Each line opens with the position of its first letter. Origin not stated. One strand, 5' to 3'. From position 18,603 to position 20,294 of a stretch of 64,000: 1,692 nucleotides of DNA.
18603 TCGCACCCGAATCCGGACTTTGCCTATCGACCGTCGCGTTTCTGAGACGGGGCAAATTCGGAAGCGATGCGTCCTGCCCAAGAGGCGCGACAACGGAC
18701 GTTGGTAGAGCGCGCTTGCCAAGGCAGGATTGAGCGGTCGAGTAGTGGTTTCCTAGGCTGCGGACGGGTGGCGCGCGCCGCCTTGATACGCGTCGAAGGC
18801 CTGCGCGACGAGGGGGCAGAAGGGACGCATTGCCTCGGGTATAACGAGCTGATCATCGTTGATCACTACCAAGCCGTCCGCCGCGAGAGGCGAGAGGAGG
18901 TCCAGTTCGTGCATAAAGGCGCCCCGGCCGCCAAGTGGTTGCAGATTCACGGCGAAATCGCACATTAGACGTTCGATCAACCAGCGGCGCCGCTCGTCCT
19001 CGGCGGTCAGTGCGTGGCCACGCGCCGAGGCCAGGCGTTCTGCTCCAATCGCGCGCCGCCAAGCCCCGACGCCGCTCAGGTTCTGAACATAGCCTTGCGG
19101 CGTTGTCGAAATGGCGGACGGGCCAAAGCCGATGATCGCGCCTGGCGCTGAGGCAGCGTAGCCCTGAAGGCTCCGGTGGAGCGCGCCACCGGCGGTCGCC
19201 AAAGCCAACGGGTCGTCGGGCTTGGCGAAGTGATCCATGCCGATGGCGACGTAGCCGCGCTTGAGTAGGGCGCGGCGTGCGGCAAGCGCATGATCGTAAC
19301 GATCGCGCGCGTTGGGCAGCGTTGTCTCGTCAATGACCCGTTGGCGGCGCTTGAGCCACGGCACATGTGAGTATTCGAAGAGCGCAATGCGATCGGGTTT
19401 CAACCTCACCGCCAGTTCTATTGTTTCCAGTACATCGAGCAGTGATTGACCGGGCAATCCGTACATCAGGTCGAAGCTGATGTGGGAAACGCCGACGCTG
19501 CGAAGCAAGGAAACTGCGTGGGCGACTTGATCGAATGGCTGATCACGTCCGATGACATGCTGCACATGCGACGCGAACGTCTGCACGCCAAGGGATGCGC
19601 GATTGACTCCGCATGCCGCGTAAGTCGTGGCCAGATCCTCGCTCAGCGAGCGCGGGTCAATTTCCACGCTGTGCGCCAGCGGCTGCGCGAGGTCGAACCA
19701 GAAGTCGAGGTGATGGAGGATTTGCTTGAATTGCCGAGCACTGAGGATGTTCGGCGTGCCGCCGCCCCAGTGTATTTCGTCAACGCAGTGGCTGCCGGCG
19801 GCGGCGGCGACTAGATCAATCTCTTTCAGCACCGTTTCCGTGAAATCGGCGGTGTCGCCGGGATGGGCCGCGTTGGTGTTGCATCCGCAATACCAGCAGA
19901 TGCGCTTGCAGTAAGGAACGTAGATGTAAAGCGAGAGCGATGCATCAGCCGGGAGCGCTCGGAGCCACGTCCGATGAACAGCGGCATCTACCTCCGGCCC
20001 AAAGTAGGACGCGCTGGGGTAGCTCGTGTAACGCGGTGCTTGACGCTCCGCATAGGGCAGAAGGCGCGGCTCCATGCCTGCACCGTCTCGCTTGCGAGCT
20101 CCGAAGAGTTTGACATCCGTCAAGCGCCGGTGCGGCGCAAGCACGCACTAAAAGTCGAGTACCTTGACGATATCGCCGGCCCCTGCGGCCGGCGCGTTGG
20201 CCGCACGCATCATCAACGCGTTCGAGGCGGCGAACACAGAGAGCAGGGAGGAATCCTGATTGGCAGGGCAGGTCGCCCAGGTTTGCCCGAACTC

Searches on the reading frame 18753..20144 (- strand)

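Call 12: search_protein_families(library=pfam, proteins=[window:18753-20144:-], max_evalue=0.001)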
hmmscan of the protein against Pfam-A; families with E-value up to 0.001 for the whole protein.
window:18753-20144:- (463 aa): 1 family
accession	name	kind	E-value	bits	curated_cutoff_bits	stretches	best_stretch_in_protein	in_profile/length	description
PF04055.27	Radical_SAM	-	5.2e-20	72.7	29.5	1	74-245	2-166/166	Radical SAM superfamily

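Call 15: search_protein_families(library=padloc, proteins=[window:18753-20144:-], max_evalue=0.001)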
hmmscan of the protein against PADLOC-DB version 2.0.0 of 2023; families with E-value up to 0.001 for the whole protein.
window:18753-20144:- (463 aa): 1 family
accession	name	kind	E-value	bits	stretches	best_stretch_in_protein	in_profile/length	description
PDLC04689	PDC-M51A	-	0.00055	16.8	1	185-245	290-349/420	-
